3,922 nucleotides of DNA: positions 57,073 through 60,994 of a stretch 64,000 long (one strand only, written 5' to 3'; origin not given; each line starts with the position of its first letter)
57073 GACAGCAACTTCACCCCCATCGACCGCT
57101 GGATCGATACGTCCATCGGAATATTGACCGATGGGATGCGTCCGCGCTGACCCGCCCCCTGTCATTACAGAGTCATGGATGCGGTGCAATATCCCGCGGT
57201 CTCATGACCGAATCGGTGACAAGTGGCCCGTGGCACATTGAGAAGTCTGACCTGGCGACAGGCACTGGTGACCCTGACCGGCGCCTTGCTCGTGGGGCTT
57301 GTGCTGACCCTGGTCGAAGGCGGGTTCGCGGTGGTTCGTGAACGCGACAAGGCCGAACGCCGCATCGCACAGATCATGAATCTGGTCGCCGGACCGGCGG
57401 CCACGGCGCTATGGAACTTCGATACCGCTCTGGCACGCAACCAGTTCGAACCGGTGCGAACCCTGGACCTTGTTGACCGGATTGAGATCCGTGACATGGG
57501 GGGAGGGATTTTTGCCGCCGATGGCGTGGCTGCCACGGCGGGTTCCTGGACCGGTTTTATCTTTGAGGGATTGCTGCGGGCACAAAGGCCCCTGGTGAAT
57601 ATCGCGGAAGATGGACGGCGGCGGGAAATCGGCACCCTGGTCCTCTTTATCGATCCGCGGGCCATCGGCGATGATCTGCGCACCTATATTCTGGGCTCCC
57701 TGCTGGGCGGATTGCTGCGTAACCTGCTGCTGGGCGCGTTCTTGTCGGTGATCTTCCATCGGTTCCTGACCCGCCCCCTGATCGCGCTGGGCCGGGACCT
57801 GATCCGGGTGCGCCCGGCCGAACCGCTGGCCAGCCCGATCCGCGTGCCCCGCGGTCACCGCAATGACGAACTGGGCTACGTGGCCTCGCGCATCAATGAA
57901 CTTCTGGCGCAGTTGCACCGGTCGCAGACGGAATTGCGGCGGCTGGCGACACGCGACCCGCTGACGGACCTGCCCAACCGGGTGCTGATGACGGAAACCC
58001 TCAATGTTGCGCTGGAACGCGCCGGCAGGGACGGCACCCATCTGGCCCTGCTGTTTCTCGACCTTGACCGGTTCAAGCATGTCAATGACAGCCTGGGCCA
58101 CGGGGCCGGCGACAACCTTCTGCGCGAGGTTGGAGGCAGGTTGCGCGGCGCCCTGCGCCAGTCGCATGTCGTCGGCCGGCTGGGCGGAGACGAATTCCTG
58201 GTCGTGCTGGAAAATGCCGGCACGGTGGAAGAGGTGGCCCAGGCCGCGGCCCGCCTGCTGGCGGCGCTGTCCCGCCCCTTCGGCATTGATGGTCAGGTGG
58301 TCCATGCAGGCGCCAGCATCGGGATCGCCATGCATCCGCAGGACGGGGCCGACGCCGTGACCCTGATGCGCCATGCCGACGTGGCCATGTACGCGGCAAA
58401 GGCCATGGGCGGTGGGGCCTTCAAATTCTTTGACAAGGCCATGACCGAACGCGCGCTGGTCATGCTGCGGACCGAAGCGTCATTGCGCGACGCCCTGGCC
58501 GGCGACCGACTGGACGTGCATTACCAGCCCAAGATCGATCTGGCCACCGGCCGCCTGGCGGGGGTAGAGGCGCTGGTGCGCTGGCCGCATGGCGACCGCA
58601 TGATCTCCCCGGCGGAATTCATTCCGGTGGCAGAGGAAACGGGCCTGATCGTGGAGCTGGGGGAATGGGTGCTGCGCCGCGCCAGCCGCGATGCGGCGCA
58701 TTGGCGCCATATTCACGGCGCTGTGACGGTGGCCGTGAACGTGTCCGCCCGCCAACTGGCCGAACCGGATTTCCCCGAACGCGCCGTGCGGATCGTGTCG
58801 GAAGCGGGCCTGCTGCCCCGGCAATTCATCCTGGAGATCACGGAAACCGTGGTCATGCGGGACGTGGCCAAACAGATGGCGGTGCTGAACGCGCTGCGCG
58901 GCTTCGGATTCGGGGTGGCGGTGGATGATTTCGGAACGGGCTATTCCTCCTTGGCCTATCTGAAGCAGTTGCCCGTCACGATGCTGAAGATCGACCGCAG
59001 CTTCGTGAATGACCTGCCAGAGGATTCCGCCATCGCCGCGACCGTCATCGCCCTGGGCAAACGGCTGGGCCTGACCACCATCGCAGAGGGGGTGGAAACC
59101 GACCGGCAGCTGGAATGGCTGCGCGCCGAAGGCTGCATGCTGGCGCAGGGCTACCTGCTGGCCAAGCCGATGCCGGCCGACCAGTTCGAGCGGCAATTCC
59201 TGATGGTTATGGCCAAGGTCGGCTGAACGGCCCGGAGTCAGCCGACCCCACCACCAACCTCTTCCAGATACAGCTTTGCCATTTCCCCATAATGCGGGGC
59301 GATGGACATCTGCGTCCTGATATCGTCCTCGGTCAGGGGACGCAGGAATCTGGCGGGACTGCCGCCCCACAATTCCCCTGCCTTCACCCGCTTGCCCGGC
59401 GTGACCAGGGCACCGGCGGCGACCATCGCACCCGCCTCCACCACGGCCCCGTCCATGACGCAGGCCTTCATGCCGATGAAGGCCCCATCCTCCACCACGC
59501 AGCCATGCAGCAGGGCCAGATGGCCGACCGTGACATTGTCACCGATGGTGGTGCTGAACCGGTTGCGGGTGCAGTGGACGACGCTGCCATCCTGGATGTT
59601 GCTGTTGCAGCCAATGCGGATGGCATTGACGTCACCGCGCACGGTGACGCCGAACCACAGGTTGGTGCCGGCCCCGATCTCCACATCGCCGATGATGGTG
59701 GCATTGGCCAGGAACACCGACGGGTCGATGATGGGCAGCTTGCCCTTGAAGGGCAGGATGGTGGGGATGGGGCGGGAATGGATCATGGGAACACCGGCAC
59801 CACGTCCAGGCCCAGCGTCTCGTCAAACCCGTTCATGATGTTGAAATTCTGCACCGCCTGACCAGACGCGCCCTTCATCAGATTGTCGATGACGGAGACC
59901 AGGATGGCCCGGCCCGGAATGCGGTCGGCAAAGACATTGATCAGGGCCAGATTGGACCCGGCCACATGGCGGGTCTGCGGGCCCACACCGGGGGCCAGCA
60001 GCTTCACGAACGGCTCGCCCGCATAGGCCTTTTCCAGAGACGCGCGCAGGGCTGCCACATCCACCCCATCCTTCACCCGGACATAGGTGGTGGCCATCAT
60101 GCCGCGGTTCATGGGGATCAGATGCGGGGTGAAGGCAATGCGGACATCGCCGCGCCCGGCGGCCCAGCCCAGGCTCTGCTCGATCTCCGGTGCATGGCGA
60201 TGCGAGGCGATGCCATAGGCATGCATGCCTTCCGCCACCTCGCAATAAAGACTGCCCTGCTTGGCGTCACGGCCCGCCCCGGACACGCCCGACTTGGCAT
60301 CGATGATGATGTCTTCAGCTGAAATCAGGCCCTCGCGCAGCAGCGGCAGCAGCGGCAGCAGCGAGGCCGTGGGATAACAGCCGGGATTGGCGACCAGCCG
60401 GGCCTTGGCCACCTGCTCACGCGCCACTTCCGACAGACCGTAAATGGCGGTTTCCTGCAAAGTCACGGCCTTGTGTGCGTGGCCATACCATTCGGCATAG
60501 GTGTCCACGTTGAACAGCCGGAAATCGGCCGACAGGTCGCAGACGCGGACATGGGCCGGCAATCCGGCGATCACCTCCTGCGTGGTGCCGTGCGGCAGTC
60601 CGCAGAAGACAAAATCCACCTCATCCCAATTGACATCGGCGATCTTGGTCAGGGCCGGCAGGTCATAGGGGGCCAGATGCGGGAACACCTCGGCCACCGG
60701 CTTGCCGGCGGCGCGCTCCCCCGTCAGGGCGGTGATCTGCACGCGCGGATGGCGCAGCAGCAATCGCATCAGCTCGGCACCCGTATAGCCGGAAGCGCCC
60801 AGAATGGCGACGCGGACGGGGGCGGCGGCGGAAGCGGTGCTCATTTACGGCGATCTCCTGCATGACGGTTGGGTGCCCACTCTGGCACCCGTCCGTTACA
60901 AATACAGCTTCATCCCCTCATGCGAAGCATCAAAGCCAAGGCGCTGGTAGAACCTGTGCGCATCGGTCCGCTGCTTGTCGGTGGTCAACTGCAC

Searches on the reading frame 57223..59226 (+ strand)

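Call 18: search_protein_families(library=pfam, proteins=[window:57223-59226:+], max_evalue=0.00001)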
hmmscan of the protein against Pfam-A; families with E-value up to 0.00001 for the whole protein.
window:57223-59226:+ (667 aa): 2 families
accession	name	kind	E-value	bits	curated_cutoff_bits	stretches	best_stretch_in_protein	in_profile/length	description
PF00563.25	EAL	-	2.1e-70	237.2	31.3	1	419-649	2-236/236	EAL domain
PF00990.26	GGDEF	-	3e-46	157.6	23.8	1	242-396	1-158/161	Diguanylate cyclase, GGDEF domain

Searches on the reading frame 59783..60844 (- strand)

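Call 18: search_protein_families(library=pfam, proteins=[window:59783-60844:-], max_evalue=0.00001)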
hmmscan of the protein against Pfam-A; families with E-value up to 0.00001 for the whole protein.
window:59783-60844:- (353 aa): 3 families
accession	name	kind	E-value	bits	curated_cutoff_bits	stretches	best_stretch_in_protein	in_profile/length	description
PF22698.1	Semialdhyde_dhC_1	-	1.2e-58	198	27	1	156-321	1-165/165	Semialdehyde dehydrogenase, dimerisation domain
PF01118.30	Semialdhyde_dh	-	4e-26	92.2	26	1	11-148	1-121/121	Semialdehyde dehydrogenase, NAD binding domain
PF02774.23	Semialdhyde_dhC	-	3.8e-18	66.7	26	1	165-324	1-184/184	Semialdehyde dehydrogenase, dimerisation domain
